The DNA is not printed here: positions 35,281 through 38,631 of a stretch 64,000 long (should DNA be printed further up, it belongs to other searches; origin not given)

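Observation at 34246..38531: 1016-aa N6-adenine methyltransferase-SNF2 helicase fusion flanked by an XRE repressor / ImmA protease pair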

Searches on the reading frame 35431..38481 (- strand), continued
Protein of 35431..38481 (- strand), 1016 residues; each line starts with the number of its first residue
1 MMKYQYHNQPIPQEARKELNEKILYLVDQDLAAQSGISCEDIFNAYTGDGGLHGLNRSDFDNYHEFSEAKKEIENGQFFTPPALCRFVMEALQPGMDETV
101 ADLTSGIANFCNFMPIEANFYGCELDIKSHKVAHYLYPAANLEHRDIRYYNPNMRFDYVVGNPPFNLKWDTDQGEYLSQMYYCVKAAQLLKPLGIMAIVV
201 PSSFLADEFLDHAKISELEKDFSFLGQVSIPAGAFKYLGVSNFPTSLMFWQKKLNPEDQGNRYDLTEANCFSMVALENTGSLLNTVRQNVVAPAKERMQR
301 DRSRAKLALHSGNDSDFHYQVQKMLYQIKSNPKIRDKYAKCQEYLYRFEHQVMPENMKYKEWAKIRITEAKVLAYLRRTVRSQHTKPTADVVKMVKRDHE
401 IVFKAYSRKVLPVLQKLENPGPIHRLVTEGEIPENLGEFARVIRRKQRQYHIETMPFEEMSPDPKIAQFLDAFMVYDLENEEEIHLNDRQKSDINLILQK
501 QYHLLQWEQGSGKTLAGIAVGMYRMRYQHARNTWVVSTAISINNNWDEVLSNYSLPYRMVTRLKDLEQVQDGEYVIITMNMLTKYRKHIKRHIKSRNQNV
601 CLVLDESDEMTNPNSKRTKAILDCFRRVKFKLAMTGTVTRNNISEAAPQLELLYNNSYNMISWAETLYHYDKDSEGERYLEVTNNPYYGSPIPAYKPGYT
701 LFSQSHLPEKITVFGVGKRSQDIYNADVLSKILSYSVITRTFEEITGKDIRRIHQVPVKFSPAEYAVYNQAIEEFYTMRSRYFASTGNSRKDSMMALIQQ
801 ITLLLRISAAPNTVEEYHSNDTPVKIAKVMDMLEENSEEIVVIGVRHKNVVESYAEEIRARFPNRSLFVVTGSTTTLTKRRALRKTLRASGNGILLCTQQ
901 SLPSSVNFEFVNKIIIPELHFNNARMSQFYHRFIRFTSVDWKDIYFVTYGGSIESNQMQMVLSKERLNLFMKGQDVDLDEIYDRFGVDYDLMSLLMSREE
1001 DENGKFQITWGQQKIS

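Call 46: find_related_loci(query=window:35431-38481:-, collection=genome_contigs, flank=4000)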
Query window:35431-38481:- (1016 aa) in genome_contigs; peptide patterns used: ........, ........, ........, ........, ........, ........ (x = any residue, [..] = any of these).
74 stretches matched a pattern; 16 encode a relative of the query (tblastn E <= 1e-3); 16 distinct loci.
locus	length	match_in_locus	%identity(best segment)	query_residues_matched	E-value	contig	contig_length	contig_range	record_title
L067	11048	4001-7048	74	2-1016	0e+0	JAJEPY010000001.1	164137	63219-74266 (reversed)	Hominicoprocola fusiformis strain CLA-AA-H269 NODE_1_length_164137_cov_28.463422, whole genome shotgun sequence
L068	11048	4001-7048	74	2-1016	0e+0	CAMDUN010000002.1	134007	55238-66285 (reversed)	MAG: uncultured Clostridia bacterium isolate SRR17382094_bin.40_metaWRAP_v1.3_MAG genome assembly, contig: ERZ10544646.5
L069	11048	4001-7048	74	2-1016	0e+0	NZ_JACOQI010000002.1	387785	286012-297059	Dysosmobacter segnis strain BX15 BX-15_ctg0002, whole genome shotgun sequence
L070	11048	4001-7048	72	2-1015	0e+0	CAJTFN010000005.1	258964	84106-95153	Oscillospiraceae bacterium isolate C18_42_OV_BP genome assembly, contig: MGBC000153.5, whole genome shotgun sequence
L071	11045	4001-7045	72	2-1016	0e+0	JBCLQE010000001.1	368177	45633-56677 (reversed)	Oscillospiraceae bacterium 50-58 voucher GPTB0122 scaffold1, whole genome shotgun sequence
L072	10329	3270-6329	68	2-1016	0e+0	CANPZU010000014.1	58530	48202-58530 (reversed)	MAG: uncultured Clostridia bacterium isolate Lapin-001__bin44 genome assembly, contig: Lapin-001__NODE_752_length_58530_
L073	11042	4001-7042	64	2-1015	0e+0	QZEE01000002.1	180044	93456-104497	Bacterium D16-76 strain D16-76 Scaffold2_1, whole genome shotgun sequence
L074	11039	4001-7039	61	2-1015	0e+0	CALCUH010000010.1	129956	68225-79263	MAG TPA_asm: uncultured Bacteroidales bacterium isolate SRR6425797_bin.114_CONCOCT_v1.1_MAG genome assembly, contig: ERZ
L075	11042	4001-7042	61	2-1016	0e+0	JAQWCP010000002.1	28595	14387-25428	MAG: Oscillospiraceae bacterium isolate STF2_30 NODE_3655_length_28595_cov_3.551883_Sandtown_F2, whole genome shotgun se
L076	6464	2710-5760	61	2-1016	0e+0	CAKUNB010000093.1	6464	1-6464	MAG: uncultured Oscillospiraceae bacterium isolate REFINED_METABAT215_TOP10_CONTIGS_1500_ASSEMBLY_K77_MERGED__Hadza_MoBi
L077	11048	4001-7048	72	2-1015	0e+0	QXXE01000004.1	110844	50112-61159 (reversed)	Clostridiaceae bacterium strain 9 Scaffold4_1, whole genome shotgun sequence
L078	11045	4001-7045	58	2-1015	0e+0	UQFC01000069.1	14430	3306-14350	uncultured Clostridium sp. isolate UMGS228 genome assembly, contig: NODE_1158_length_14430_cov_2.737739, whole genome sh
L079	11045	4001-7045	58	2-1016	0e+0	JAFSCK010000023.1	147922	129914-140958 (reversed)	MAG: Oscillospiraceae bacterium isolate RGIG3015 Goat_Rectum-3__c615, whole genome shotgun sequence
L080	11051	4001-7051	61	2-1016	0e+0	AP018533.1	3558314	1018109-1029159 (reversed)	Clostridiales bacterium CCNA10 DNA, complete genome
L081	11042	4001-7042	57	2-1016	0e+0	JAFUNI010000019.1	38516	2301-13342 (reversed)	MAG: Oscillospiraceae bacterium isolate RGIG4651 Roe_deer_Rectum-4__c2192, whole genome shotgun sequence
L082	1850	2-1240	68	600-1016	0e+0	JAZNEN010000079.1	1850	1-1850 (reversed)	MAG: Eubacteriales bacterium isolate T1900044719_TS20190185.MAGScoT_cleanbin_000044 SGB_1901_k141_2433655, whole genome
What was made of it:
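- Temperate lifestyle: a homologue sits inside the complete chromosome AP018533.1 and in cultured Oscillospiraceae genomes (call 46).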

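Call 55: search_protein_representatives(protein=window:35431-38481:-)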
Query: 1016 residues. Proteins with E-value up to 0.001 (for the whole library): 2036; up to 1e-10: 621; up to 1e-30: 306. The best 150 are listed.
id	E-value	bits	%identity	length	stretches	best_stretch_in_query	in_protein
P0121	0.0e+00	1326.1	58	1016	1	2-1015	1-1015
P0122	0.0e+00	1261.3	55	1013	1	2-1015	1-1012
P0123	1.3e-293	993.0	49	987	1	2-1014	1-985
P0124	3.3e-284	961.9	47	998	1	3-1015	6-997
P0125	5.2e-271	918.2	48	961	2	444-1015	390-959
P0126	2.6e-263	892.7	43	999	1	2-1015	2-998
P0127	1.2e-255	867.3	43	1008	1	3-1016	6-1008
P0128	1.4e-247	840.6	42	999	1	2-1015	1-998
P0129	8.7e-242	821.5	62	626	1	394-1016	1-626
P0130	9.7e-239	811.4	41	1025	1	2-1015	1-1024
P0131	1.9e-235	800.5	42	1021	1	2-1013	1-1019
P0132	4.9e-230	782.6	41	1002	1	2-1016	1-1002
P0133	1.4e-229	781.1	41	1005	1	2-1015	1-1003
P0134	3.0e-227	773.4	41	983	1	2-1015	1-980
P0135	5.4e-226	769.2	43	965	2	443-1013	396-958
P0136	2.9e-224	763.5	39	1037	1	2-1015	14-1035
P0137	3.4e-223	760.0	60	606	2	693-1015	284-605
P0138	9.7e-222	755.1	60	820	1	437-1015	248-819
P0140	8.1e-218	742.2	37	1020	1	2-1015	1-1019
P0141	1.1e-217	741.7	39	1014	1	2-1015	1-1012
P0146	1.9e-210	717.8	40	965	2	441-1015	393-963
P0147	8.4e-208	709.0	39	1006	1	4-1015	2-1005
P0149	1.7e-205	701.4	38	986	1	2-1015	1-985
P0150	3.5e-205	700.4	39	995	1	5-1015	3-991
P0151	2.1e-204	697.8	41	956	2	441-1015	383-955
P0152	2.5e-199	680.9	36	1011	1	10-1015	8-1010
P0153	4.4e-198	676.9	40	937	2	442-1016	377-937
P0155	5.1e-196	670.0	38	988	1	2-1015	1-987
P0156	1.6e-195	668.4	38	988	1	2-1015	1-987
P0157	1.3e-194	665.4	35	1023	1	2-1015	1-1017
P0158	2.9e-192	657.6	37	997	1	2-1016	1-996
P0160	6.8e-191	653.0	37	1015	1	3-1015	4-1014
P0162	4.4e-190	650.4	38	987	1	2-1015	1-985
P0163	4.7e-190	650.3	45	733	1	286-1015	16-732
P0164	2.8e-188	644.4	36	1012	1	3-1015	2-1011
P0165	3.7e-187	640.7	37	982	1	19-1016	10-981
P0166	6.2e-187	639.9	39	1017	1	2-1015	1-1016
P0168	2.1e-186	638.2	39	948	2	443-1015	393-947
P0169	4.2e-186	637.2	37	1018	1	4-1015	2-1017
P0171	4.8e-184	630.4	36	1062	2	481-1015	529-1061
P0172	2.0e-183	628.3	36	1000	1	4-1015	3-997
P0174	1.7e-182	625.3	36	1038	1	2-1015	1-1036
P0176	2.8e-182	624.5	37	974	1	2-1015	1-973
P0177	1.0e-181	622.7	36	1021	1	14-1016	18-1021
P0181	5.0e-179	613.8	36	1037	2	451-1015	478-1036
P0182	3.6e-177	607.6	35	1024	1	9-1015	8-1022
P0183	3.0e-173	594.7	38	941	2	443-1015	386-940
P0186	2.7e-170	584.9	38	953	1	2-1015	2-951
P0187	4.3e-170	584.2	37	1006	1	1-1015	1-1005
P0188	9.3e-170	583.1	37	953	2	442-1015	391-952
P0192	5.7e-166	570.6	39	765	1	310-1015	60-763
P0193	5.4e-165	567.3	49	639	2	701-1016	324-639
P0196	6.4e-159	547.2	35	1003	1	2-1016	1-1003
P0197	3.3e-156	538.2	63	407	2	838-1015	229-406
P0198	3.8e-156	538.1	43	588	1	438-1015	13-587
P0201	1.3e-152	526.3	68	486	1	666-1015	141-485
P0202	8.0e-151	520.4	69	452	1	683-1015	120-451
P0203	8.7e-148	510.4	33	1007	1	8-1014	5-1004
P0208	9.4e-145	500.3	49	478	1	535-1015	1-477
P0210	2.2e-142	492.5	66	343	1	687-1015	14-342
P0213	3.1e-140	485.4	36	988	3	445-1015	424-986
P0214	3.8e-140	485.1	33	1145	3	598-1015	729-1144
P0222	9.4e-132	457.3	36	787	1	300-1015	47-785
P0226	1.6e-127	443.3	33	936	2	449-1015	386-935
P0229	2.9e-123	429.2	33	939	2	454-1015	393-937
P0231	9.7e-122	424.2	35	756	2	454-1015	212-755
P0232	2.7e-121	422.7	35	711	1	315-1015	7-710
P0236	1.3e-119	417.1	40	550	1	463-1015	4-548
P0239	3.0e-117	409.3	37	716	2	470-1015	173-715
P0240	6.0e-117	408.3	80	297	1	783-1016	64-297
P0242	2.3e-115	403.0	83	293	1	793-1016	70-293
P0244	8.7e-114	397.8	38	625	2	585-1015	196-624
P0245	8.0e-113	394.6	30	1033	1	5-1012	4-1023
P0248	1.5e-109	383.9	34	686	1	358-1015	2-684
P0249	4.2e-108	379.0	30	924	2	451-1015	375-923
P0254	1.3e-96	341.0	31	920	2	482-1015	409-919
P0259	1.9e-93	330.5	71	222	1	794-1015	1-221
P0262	1.8e-90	320.7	43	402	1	610-1016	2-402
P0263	7.0e-90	318.7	29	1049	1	14-1010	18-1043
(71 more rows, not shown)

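Call 58: find_encoding_contigs(protein=P0245, flank=6000, max_places=2)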
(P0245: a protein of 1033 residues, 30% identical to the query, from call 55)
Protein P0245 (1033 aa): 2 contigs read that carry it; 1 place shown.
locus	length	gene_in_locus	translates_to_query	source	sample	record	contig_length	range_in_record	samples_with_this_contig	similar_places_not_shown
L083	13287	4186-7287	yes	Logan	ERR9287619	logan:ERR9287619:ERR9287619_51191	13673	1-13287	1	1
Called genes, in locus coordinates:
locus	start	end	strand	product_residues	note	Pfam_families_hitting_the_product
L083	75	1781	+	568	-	-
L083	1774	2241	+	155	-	-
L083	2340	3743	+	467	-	-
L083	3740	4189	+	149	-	-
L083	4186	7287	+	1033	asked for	PF02384:N6_Mtase (weak), PF07669:Eco57I (weak), PF00271:Helicase_C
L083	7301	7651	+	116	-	-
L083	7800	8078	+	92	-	-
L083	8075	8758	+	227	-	-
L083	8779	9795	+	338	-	PF00145:DNA_methylase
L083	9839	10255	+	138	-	-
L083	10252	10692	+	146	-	-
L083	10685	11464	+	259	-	-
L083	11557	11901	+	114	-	-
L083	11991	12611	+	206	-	-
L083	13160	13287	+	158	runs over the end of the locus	-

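Call 60: find_encoding_contigs(protein=P0263, flank=6000, max_places=1)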
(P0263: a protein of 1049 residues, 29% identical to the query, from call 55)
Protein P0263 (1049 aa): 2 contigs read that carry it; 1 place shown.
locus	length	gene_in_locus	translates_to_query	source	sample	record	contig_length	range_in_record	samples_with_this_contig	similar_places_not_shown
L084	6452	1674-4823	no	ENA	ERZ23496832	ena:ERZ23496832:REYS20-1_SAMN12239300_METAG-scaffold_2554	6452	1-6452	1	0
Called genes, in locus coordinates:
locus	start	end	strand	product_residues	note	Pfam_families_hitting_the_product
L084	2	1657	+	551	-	?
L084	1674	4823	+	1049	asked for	PF00176:SNF2-rel_dom, PF00271:Helicase_C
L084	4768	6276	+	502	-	-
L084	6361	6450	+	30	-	?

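Call 61: find_encoding_contigs(protein=P0203, flank=6000, max_places=1)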
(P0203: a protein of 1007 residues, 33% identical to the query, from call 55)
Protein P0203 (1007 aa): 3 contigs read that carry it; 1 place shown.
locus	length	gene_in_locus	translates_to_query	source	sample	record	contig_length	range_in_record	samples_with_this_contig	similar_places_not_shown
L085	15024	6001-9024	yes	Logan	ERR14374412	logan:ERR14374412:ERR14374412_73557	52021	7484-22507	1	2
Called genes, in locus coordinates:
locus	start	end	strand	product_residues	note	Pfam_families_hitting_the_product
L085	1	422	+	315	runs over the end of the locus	-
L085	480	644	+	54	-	-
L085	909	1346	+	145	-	-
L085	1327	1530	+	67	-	PF14454:Prok_Ub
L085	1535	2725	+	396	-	-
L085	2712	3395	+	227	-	PF14460:Prok-E2_D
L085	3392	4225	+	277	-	PF00899:ThiF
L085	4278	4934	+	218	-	-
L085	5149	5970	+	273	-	-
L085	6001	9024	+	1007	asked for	PF02384:N6_Mtase, PF05175:MTS, PF07669:Eco57I (faint), PF00176:SNF2-rel_dom (weak), PF00271:Helicase_C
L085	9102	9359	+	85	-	-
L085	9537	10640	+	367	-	PF00395:SLH, PF01391:Collagen (weak)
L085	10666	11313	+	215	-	-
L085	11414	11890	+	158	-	-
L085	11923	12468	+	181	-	-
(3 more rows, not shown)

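Call 62: find_encoding_contigs(protein=P0157, flank=6000, max_places=1)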
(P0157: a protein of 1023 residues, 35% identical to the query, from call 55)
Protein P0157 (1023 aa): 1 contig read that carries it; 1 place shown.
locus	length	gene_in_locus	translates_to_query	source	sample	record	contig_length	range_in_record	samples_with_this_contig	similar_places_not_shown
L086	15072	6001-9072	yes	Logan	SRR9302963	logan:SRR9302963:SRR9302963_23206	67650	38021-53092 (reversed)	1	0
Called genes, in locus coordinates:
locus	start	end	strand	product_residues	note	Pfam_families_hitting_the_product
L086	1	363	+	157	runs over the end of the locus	-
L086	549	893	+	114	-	-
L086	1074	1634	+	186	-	PF07799:DUF1643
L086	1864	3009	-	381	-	-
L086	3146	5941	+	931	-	PF12705:PDDEXK_1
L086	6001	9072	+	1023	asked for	PF02384:N6_Mtase (weak), PF05175:MTS (weak), PF07669:Eco57I (weak), PF00176:SNF2-rel_dom, PF00271:Helicase_C (weak)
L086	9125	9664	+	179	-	-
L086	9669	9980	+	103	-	-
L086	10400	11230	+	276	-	PF00156:Pribosyltran (weak)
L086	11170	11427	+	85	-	-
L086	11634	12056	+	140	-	-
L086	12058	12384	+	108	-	-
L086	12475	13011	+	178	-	-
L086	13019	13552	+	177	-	-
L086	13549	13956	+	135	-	-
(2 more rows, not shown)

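Call 63: find_encoding_contigs(protein=P0126, flank=6000, max_places=1)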
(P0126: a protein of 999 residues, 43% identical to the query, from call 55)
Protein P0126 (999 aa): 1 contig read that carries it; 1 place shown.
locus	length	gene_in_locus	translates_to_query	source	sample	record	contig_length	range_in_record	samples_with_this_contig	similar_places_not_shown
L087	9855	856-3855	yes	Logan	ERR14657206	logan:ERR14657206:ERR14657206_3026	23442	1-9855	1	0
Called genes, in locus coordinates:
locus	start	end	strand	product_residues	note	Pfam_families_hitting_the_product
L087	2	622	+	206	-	?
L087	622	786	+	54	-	-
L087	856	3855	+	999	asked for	PF02384:N6_Mtase, PF05175:MTS (weak), PF07669:Eco57I (faint), PF04851:ResIII (weak), PF00176:SNF2-rel_dom, PF00270:DEAD (weak)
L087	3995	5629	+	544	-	PF09820:AAA-ATPase_like, PF08011:PDDEXK_9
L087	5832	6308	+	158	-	-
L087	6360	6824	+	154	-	-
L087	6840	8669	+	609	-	PF07728:AAA_5 (faint)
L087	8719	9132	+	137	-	PF18789:DarA_C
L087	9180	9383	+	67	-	PF12844:HTH_19, PF01381:HTH_3, PF13443:HTH_26 (weak), PF13560:HTH_31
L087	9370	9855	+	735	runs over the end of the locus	PF11775:CobT_C (weak)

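Call 75: predict_structure(alignment_id=A1)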
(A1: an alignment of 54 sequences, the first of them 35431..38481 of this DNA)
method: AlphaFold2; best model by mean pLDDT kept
length: 1016 residues; sequences in the alignment: 54
mean_pLDDT: 86.0   pTM: 0.62
mean pLDDT of the five models: 86.0, 84.8, 83.8, 83.1, 82.8
residues with pLDDT >= 90: 479; 70-90: 443; 50-70: 85; < 50: 9
segments of 3 or more residues with pLDDT < 50: 1013-1016
pLDDT, mean of each block of 10 residues (from residue 1): 79 79 90 89 81 59 66 63 92 93 93 94 90 93 90 93 84 87 95 95 82 89 94 77 87 87 85 81 91 91 81 70 92 91 91 77 83 90 75 87 87 83 87 82 92 94 96 91 92 96 90 93 96 94 89 95 94 97 96 95 94 90 95 88 88 91 92 78 93 92 86 57 85 92 85 90 90 85 76 75 88 89 94 94 91 94 93 68 88 92 72 92 83 82 91 82 81 75 76 63 59 45
secondary structure, 60 per line:
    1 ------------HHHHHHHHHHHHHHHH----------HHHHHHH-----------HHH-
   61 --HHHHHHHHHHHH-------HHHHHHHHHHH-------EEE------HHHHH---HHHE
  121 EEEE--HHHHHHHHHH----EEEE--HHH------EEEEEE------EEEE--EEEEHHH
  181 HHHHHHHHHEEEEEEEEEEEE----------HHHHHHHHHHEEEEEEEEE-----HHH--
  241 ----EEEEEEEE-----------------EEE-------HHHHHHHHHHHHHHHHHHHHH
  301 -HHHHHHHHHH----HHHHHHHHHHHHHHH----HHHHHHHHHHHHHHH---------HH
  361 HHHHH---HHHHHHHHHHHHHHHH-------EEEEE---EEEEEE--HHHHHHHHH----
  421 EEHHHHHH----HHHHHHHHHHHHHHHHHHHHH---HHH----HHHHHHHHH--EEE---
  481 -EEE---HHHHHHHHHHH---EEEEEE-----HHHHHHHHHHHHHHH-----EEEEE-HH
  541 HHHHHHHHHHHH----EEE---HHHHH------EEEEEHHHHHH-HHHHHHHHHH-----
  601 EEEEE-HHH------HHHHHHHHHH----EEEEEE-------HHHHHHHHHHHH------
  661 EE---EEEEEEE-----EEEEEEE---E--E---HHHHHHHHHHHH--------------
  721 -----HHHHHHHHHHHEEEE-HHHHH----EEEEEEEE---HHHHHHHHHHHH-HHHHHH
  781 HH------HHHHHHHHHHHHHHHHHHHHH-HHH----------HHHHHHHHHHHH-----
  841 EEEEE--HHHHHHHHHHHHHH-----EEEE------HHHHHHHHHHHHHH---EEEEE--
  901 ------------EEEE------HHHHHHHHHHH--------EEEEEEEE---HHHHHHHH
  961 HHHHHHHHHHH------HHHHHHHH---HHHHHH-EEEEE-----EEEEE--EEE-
elements in order (helices of 4 or more, strands of 3 or more residues): H13-28 H39-45 H63-74 H82-92 E100-102 H109-113 E120-124 H127-136 E141-144 E156-161 E168-171 E174-177 H178-189 E190-201 H212-221 E222-230 E245-252 E270-272 H280-300 H302-311 H316-330 H335-349 H359-365 H369-384 E392-396 E400-405 H408-416 H423-428 H433-453 H464-472 E475-477 E482-484 H488-498 E502-507 H513-527 E533-537 H539-552 E557-559 H563-567 E574-578 H579-584 H586-595 E601-605 H616-625 E630-635 H643-654 E666-672 E678-684 H695-706 H726-736 E737-740 H742-746 E751-758 H762-773 H775-782 H789-809 H824-835 E841-845 H848-861 E867-870 H877-890 E894-898 E913-916 H923-933 E942-949 H953-971 H978-985 H989-994 E996-1000 E1006-1010 E1013-1015
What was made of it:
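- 35431..38481 (-): Gene for the 1016-aa (probably 1015-aa) LPD36-like + N6-adenine MTase + SNF2 ATPase protein, called MTH in this report. AF2 model with pLDDT 86 (call 75).
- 37042..37707 (-): Mostly helical linker (aa 259-480) between the MTase and the motor; no TRD-like or nuclease-like match. AF2 secondary structure (call 75).
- On Type ISP / Type IIG restriction-modification enzymes: Residues 259-480 are a helical linker (call 75).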
